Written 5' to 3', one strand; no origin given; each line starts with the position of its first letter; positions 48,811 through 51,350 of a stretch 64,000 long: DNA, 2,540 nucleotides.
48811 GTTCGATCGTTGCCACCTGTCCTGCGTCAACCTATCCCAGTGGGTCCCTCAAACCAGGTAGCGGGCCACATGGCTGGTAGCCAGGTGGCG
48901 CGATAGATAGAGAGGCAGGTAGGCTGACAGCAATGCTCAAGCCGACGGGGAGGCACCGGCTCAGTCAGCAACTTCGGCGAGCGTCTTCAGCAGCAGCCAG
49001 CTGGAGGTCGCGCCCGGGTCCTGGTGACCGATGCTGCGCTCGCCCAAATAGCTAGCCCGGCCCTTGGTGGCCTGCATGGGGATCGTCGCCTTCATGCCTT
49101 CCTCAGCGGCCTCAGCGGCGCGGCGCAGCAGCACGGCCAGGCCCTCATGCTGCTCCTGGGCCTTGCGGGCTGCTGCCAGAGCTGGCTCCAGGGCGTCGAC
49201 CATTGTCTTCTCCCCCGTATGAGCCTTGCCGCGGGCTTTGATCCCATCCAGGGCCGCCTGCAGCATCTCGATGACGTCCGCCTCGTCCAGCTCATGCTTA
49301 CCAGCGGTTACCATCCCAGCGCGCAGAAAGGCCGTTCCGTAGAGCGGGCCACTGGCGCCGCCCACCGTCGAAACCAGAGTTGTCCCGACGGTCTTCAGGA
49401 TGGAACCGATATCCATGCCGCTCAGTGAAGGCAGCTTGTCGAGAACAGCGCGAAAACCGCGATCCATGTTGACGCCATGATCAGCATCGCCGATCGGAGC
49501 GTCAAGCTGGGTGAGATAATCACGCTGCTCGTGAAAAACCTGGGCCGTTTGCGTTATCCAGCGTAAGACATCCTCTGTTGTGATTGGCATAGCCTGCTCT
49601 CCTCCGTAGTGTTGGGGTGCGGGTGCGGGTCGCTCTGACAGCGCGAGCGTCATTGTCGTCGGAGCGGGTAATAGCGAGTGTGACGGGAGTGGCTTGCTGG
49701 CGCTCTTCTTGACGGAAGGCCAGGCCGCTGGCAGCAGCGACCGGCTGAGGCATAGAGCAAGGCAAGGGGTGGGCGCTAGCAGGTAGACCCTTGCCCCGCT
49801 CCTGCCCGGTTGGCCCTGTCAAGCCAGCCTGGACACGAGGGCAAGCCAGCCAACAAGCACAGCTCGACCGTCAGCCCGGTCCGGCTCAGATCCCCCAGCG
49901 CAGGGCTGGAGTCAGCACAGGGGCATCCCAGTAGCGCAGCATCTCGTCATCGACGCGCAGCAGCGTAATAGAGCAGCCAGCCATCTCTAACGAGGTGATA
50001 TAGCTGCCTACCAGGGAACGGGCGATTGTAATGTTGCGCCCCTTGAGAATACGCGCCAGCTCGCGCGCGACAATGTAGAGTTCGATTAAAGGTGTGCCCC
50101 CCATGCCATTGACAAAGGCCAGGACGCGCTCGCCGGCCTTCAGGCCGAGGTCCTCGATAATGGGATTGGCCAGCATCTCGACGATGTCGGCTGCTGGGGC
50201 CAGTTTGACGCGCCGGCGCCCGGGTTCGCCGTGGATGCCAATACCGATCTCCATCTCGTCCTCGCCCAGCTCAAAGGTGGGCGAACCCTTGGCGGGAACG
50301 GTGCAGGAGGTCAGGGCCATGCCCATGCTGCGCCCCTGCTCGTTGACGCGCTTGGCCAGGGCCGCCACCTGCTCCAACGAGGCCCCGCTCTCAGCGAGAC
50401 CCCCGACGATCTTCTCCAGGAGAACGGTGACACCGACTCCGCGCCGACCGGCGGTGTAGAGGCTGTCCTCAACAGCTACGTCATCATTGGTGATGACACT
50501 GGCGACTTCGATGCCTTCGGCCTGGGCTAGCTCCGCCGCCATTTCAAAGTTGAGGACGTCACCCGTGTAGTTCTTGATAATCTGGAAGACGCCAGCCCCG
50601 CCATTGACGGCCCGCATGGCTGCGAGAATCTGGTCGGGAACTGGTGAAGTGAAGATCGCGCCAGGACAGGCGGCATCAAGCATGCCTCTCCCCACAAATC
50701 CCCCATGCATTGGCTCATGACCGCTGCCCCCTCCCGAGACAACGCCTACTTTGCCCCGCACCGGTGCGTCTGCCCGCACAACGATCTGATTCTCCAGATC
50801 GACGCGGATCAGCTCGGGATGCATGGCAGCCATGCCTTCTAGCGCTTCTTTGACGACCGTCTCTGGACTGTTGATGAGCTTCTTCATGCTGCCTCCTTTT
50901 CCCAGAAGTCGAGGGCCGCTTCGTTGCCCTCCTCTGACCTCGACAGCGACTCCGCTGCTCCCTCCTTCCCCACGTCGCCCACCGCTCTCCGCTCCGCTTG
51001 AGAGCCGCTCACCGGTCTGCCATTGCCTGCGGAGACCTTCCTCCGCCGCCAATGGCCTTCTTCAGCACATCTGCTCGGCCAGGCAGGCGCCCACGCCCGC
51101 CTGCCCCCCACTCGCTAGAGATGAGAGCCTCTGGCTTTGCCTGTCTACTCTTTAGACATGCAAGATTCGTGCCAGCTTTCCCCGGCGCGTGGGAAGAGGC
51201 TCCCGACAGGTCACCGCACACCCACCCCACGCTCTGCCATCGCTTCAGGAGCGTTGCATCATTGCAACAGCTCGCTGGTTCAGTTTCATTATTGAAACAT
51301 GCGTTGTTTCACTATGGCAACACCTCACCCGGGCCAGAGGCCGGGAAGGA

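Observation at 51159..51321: Textbook sigma-54 promoter plus three inverted-repeat upstream sites in front of the dihydroxyacetone kinase operon, next to its enhancer-binding activator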

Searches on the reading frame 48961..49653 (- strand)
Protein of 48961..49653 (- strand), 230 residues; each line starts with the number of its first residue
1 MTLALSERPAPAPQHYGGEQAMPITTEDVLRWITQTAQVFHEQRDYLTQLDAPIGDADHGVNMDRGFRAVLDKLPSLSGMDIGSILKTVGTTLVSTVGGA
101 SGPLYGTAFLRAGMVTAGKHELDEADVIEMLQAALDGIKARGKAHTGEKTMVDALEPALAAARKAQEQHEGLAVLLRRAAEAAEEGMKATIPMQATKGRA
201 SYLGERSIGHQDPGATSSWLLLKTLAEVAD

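Call 3: search_protein_families(library=pfam, proteins=[window:48961-49653:-])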
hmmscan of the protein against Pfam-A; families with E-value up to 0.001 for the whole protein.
window:48961-49653:- (230 aa): 1 family
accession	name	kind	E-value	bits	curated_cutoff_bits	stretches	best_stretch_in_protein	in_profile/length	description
PF02734.22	Dak2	-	1.1e-59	201.7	27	1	53-227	1-174/174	DAK2 domain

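Call 17: search_protein_families(library=ncbifam, proteins=[window:48961-49653:-])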
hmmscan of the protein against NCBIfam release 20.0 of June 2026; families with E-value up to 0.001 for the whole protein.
window:48961-49653:- (230 aa): 5 families
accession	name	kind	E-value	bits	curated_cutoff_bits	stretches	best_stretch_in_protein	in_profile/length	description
TIGR02365.1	dha_L_ycgS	equivalog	2.1e-78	262.6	138.3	1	30-226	2-195/196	dihydroxyacetone kinase subunit DhaL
NF011049.0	PRK14479.1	subfamily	6.7e-56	190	492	1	18-228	353-565/568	dihydroxyacetone kinase family protein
TIGR02361.1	dak_ATP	equivalog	2.1e-33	115.8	574.95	1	23-225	379-582/583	glycerone kinase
TIGR03599.1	YloV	subfamily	1.9e-08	33.3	396.1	1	31-190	3-162/530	DAK2 domain fusion protein YloV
NF038248.1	FakA_VfrB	equivalog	2.2e-05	23.1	975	1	32-190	11-169/549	fatty acid kinase catalytic subunit FakA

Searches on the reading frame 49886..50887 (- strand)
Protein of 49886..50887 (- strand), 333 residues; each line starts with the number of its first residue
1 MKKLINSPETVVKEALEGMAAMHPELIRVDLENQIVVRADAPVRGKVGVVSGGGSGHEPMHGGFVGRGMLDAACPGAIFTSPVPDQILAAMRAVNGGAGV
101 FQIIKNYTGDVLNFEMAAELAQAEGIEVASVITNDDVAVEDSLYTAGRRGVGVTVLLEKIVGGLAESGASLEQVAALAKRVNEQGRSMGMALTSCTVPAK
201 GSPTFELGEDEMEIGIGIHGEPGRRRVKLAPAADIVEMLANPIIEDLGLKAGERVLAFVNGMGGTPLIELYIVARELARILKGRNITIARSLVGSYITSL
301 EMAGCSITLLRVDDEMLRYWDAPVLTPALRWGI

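Call 3: search_protein_families(library=pfam, proteins=[window:49886-50887:-])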
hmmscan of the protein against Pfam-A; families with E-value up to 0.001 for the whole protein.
window:49886-50887:- (333 aa): 1 family
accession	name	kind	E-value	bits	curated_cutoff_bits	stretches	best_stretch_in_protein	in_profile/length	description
PF02733.22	Dak1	-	6.7e-133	442.9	31.4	1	17-328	1-313/313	Dak1 domain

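Call 10: find_encoding_contigs(protein=window:49886-50887:-, flank=10000, max_places=6)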
Protein window:49886-50887:- (333 aa): no gene with exactly this product is on record in the collection.

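Call 17: search_protein_families(library=ncbifam, proteins=[window:49886-50887:-])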
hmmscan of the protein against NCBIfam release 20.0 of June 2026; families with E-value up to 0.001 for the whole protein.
window:49886-50887:- (333 aa): 4 families
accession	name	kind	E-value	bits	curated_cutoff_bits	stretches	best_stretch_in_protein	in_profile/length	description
TIGR02363.1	dhaK1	equivalog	2.3e-148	493.6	406.25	1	1-328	1-328/329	dihydroxyacetone kinase subunit DhaK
NF011049.0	PRK14479.1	subfamily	2.3e-135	452.3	492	1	1-330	1-328/568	dihydroxyacetone kinase family protein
TIGR02361.1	dak_ATP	equivalog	4.9e-99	332.5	574.95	1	2-327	1-341/583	glycerone kinase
TIGR02362.1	dhaK1b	equivalog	3.9e-80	269.4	413.25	1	3-324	1-321/326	DhaKLM operon coactivator DhaQ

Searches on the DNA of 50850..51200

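Call 41: search_rna_families(source=window, start=50850, end=51200, threshold=evalue, max_evalue=5)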
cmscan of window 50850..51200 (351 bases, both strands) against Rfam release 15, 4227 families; matches with E-value up to 5: 1.
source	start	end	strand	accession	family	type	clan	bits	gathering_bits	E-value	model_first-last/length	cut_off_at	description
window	51007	51086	+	RF02042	HOTTIP_3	Gene; lncRNA;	-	6.2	50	2.8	264-353/353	no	HOXA transcript at the distal tip, conserved region 3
